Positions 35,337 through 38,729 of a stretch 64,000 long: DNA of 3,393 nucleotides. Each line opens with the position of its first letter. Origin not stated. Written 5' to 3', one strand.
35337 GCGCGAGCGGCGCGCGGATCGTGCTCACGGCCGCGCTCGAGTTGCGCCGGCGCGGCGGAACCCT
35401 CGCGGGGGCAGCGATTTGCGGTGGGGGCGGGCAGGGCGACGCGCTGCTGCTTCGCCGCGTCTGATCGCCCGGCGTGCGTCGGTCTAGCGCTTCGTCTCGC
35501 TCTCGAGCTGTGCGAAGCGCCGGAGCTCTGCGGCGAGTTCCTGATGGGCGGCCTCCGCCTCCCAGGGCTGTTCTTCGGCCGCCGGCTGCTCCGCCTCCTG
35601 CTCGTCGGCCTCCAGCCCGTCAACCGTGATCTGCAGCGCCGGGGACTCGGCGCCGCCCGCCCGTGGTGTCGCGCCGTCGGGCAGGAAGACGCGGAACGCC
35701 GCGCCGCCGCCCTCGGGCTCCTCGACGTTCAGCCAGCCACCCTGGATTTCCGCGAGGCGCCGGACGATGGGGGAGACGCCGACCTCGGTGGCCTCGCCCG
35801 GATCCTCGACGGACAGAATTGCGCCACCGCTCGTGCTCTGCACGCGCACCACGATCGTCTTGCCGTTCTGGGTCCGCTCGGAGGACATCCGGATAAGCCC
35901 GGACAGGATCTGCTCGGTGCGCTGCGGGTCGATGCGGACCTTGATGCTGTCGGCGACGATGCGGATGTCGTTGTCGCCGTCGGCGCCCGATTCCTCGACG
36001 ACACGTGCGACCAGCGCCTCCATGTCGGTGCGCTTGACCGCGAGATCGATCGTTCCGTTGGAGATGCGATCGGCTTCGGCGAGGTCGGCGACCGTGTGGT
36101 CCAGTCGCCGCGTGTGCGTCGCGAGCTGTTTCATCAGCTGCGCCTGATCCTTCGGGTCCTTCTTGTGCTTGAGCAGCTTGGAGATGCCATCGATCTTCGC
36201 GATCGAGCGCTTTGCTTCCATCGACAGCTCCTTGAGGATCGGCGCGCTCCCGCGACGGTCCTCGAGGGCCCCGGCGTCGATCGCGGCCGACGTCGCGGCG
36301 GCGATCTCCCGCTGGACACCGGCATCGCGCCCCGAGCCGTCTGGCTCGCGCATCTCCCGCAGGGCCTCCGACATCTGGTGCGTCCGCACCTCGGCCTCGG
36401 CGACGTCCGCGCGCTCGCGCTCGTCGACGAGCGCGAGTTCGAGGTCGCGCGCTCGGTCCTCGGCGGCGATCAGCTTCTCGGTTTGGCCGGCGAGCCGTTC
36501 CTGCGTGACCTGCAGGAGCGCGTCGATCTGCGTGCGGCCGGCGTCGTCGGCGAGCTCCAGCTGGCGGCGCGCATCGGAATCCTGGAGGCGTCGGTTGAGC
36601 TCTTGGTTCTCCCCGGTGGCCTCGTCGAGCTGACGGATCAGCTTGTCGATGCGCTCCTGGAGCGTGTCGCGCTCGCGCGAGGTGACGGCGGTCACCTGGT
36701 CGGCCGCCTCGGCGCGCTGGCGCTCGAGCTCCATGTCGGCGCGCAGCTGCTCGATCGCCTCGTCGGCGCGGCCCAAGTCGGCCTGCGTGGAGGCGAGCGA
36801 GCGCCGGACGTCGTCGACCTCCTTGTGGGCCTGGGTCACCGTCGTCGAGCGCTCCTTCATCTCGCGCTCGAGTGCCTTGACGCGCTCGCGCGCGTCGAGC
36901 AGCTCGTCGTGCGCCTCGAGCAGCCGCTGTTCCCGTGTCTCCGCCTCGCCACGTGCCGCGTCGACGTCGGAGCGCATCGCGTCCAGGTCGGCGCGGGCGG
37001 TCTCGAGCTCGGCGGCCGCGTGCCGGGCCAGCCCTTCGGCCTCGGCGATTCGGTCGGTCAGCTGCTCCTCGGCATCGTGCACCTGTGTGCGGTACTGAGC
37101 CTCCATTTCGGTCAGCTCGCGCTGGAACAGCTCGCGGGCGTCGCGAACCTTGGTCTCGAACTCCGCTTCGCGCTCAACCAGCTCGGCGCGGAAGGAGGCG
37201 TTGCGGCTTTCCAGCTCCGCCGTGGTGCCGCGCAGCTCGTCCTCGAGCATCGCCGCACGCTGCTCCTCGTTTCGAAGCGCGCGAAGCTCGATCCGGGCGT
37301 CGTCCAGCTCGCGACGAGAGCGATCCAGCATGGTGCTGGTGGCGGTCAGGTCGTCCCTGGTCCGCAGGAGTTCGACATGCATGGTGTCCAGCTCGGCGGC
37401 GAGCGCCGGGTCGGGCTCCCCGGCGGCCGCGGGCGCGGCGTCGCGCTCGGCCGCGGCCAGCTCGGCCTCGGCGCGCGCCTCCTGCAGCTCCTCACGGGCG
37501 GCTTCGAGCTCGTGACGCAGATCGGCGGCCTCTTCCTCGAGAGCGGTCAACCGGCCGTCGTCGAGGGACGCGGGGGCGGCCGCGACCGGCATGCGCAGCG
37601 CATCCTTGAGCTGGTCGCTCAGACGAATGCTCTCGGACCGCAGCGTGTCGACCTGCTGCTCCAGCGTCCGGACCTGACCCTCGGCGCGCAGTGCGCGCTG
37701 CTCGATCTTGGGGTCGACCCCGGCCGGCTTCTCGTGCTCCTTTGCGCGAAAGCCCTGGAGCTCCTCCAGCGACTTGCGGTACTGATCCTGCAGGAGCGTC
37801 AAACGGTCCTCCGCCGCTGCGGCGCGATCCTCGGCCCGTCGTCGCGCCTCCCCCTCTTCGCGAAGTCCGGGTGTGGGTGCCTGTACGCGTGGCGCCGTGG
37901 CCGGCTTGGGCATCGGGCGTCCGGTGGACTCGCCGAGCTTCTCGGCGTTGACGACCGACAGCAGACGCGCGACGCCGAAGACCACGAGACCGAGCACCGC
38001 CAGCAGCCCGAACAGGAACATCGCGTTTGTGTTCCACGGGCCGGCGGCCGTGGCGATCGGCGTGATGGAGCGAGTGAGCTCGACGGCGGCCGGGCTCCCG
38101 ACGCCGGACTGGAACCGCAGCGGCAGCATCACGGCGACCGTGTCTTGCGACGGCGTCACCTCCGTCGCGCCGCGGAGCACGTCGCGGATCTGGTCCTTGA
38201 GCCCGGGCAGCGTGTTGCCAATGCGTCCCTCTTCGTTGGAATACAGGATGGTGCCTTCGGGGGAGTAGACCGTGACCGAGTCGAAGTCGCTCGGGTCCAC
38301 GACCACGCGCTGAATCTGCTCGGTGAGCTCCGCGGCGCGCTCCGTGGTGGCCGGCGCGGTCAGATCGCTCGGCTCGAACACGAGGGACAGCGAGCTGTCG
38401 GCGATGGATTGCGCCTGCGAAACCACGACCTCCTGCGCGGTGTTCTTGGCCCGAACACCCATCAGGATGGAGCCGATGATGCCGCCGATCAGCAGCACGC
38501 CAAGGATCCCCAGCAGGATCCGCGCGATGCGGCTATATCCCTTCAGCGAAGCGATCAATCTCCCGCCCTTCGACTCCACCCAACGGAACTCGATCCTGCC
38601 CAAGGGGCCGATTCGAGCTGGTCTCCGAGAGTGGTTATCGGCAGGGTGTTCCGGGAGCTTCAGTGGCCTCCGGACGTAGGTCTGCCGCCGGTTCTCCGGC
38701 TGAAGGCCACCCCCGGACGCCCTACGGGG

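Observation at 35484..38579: Giant membrane-anchored coiled-coil protein ending in a dead histidine-kinase module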

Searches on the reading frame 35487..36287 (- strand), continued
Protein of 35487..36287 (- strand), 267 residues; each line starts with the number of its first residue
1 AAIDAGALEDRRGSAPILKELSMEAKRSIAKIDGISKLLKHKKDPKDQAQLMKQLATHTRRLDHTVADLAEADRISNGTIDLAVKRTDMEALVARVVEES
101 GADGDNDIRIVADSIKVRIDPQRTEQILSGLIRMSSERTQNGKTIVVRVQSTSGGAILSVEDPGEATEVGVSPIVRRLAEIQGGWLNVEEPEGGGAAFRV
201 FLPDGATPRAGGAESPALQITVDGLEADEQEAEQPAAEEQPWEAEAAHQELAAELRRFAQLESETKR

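Call 83: search_protein_families(library=pfam, proteins=[P0174, P0177, P0181, P0189, P0194, P0199, P0209, P0231], max_evalue=0.001)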
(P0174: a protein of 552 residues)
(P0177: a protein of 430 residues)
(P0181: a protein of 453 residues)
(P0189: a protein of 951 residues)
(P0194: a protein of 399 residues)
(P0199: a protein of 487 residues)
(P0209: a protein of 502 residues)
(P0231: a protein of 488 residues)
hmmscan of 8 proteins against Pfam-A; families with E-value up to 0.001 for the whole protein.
P0174 (552 aa): 2 families
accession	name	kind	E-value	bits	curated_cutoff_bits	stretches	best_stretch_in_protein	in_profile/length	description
PF02518.31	HATPase_c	-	7.4e-14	52.6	26.4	1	415-521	2-109/111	Histidine kinase-, DNA gyrase B-, and HSP90-like ATPase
PF00512.31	HisKA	-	0.00031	21.2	26.9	1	308-368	2-61/66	His Kinase A (phospho-acceptor) domain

P0177 (430 aa): 2 families
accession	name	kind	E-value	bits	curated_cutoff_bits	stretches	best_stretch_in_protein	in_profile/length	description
PF02518.31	HATPase_c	-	4.3e-15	56.5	26.4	1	237-346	2-110/111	Histidine kinase-, DNA gyrase B-, and HSP90-like ATPase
PF00512.31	HisKA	-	1.1e-06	29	26.9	1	134-195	6-66/66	His Kinase A (phospho-acceptor) domain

P0181 (453 aa): 2 families
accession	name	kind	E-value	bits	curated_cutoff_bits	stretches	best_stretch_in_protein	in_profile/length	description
PF02518.31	HATPase_c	-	3.4e-18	66.5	26.4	1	244-349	2-109/111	Histidine kinase-, DNA gyrase B-, and HSP90-like ATPase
PF00512.31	HisKA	-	5.8e-05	23.5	26.9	1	143-202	8-66/66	His Kinase A (phospho-acceptor) domain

P0189 (951 aa): 3 families
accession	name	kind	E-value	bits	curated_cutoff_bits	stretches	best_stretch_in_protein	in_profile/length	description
PF02518.31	HATPase_c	-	3.3e-17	63.4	26.4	1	823-930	2-110/111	Histidine kinase-, DNA gyrase B-, and HSP90-like ATPase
PF00512.31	HisKA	-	3.3e-07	30.7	26.9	1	716-780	2-65/66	His Kinase A (phospho-acceptor) domain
PF00261.25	Tropomyosin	-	0.00057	19.8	38.6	0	518-681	22-208/242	Tropomyosin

P0194 (399 aa): 4 families
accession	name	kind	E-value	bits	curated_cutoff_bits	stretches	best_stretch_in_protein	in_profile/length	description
PF01053.26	Cys_Met_Meta_PP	-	3.1e-15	56.1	27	1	10-78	1-66/381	Cys/Met metabolism PLP-dependent enzyme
PF02518.31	HATPase_c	-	1.5e-11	45.2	26.4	1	267-372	2-109/111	Histidine kinase-, DNA gyrase B-, and HSP90-like ATPase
PF13581.12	HATPase_c_2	-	2.3e-05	24.8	27.4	1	280-348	44-110/127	Histidine kinase-like ATPase domain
PF00512.31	HisKA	-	0.00065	20.1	26.9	0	160-220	2-61/66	His Kinase A (phospho-acceptor) domain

P0199 (487 aa): 3 families
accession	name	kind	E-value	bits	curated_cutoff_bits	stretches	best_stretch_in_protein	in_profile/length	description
PF02518.31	HATPase_c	-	2.5e-13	50.9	26.4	1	321-430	2-109/111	Histidine kinase-, DNA gyrase B-, and HSP90-like ATPase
PF00512.31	HisKA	-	1.8e-05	25.1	26.9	1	220-279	8-66/66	His Kinase A (phospho-acceptor) domain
PF00261.25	Tropomyosin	-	2e-05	24.6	38.6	1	86-190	51-155/242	Tropomyosin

P0209 (502 aa): 2 families
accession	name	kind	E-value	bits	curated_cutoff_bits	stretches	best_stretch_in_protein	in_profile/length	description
PF02518.31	HATPase_c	-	3.1e-15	57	26.4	1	344-452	2-109/111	Histidine kinase-, DNA gyrase B-, and HSP90-like ATPase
PF00512.31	HisKA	-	2.6e-06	27.8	26.9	1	246-300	12-65/66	His Kinase A (phospho-acceptor) domain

P0231 (488 aa): 1 family
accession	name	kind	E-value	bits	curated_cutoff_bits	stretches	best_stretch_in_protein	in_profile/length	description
PF02518.31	HATPase_c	-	2.1e-11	44.7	26.4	1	356-461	2-109/111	Histidine kinase-, DNA gyrase B-, and HSP90-like ATPase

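Call 85: find_encoding_contigs(protein=P0189, flank=9000, max_places=2)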
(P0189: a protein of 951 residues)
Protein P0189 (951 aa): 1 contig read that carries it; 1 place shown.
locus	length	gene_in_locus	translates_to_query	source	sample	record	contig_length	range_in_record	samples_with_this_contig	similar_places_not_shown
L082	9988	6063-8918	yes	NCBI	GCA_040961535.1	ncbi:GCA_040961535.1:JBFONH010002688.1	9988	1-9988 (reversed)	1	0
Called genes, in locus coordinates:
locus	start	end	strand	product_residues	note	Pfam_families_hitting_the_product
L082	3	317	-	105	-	?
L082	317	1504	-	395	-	PF00149:Metallophos, PF12320:SbcD_C (weak)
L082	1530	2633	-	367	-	-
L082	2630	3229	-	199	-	PF13646:HEAT_2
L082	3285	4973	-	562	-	-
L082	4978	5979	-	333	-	-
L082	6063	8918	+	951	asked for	PF00512:HisKA (weak), PF02518:HATPase_c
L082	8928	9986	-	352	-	?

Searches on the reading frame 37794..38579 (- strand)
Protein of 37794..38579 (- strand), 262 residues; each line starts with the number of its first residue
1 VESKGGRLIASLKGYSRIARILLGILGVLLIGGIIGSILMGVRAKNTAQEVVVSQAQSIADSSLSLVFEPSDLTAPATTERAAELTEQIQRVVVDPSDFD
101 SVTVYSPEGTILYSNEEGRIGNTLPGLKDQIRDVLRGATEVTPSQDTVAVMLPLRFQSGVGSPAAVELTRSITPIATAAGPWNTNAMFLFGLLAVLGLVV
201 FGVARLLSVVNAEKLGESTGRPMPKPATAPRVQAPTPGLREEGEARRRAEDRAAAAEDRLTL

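Call 42: predict_structure(alignment_id=A3)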
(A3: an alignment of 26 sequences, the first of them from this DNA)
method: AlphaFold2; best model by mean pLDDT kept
length: 262 residues; sequences in the alignment: 26
mean_pLDDT: 82.2   pTM: 0.64
mean pLDDT of the five models: 82.2, 79.2, 78.3, 77.5, 75.8
residues with pLDDT >= 90: 99; 70-90: 115; 50-70: 30; < 50: 18
segments of 3 or more residues with pLDDT < 50: 1-3, 221-233
pLDDT, mean of each block of 10 residues (from residue 1): 52 75 85 84 87 92 91 95 95 85 96 94 93 95 92 92 95 77 73 83 86 65 45 53 79 81 62
secondary structure, 60 per line:
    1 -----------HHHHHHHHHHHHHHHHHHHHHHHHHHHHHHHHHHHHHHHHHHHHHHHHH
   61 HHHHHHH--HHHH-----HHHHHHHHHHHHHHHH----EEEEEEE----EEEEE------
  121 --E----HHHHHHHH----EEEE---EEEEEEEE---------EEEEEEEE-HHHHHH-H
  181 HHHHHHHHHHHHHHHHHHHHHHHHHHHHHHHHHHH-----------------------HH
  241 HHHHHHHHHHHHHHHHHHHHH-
elements in order: H12-67 H70-73 H79-94 E99-105 E110-114 H128-135 E140-143 E147-154 E164-171 H173-178 H180-215 H239-261

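Call 47: fold_search(model_id=the predicted structure, library=pdb)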
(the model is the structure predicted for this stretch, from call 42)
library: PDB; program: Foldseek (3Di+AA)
matches with E <= 10: 1170; with E <= 0.001: 37
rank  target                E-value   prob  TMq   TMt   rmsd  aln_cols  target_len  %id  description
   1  9a5d_A                7.3e-06  1.00  0.48  0.24  21.9       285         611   13  Integrative model of WALK-YYCH by crosslinking MS and deep learning (released 2024-09-18)
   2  4jgo_B                9.1e-05  1.00  0.38  0.46   4.8       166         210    9  The crystal structure of sporulation kinase d sensor domain from Bacillus subtilis subsp. (released 2013-05-15)
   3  4jgr_B                1.0e-04  1.00  0.39  0.47   4.7       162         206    9  The crystal structure of sporulation kinase D mutant sensor domain, R131A, from Bacillus subtilis subsp at 2.4A resolu (released 2013-05-15)
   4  6fu4_B                2.0e-04  1.00  0.28  0.26   3.2       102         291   18  Ligand binding domain (LBD) of the p. aeruginosa histamine receptor TlpQ (released 2018-05-16)
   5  4jgq_B                2.0e-04  1.00  0.39  0.48   4.6       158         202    9  The crystal structure of sporulation kinase D mutant sensor domain, r131a, from Bacillus subtilis subsp in co-crystall (released 2013-05-15)
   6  4ywz_A                2.3e-04  1.00  0.39  0.62   4.5       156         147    7  Crystal structure of the extracellular receptor domain of the essential sensor kinase WalK from Staphylococcus aureus (released 2016-03-30)
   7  9kp3_A                2.3e-04  1.00  0.28  0.26   3.8       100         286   21  Ligand binding domain of Pseudomonas Aeruginosa PAO1 chemoreceptor TlpQ in complex with MHF (released 2025-11-26)
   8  4jgr_A                2.6e-04  1.00  0.35  0.44   4.4       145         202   10  The crystal structure of sporulation kinase D mutant sensor domain, R131A, from Bacillus subtilis subsp at 2.4A resolu (released 2013-05-15)
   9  6fu4_C                2.8e-04  1.00  0.30  0.27   3.0       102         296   18  Ligand binding domain (LBD) of the p. aeruginosa histamine receptor TlpQ (released 2018-05-16)
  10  4jgp_B                2.8e-04  1.00  0.37  0.45   4.9       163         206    9  The crystal structure of sporulation kinase D sensor domain from Bacillus subtilis subsp in complex with pyruvate at 2 (released 2013-05-15)
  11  8w7p_B                3.0e-04  1.00  0.40  0.42   4.6       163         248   12  Extracellular domain of a sensor histidine kinase (released 2024-01-10)
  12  7dud_A                3.3e-04  1.00  0.39  0.63   4.4       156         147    7  Crystal Structure of erWalK (released 2022-01-19)
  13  4jgo_A                3.5e-04  1.00  0.38  0.46   4.8       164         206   10  The crystal structure of sporulation kinase d sensor domain from Bacillus subtilis subsp. (released 2013-05-15)
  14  5is1                  3.5e-04  1.00  0.34  0.56   5.3       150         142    7  Crystal structure of the extracellular domain of sensor histidine kinase YycG from Staphylococcus aureus at 2.0 Angstrom (released 2016-07-20)
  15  4ywz_B                4.0e-04  1.00  0.39  0.63   4.1       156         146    6  Crystal structure of the extracellular receptor domain of the essential sensor kinase WalK from Staphylococcus aureus (released 2016-03-30)
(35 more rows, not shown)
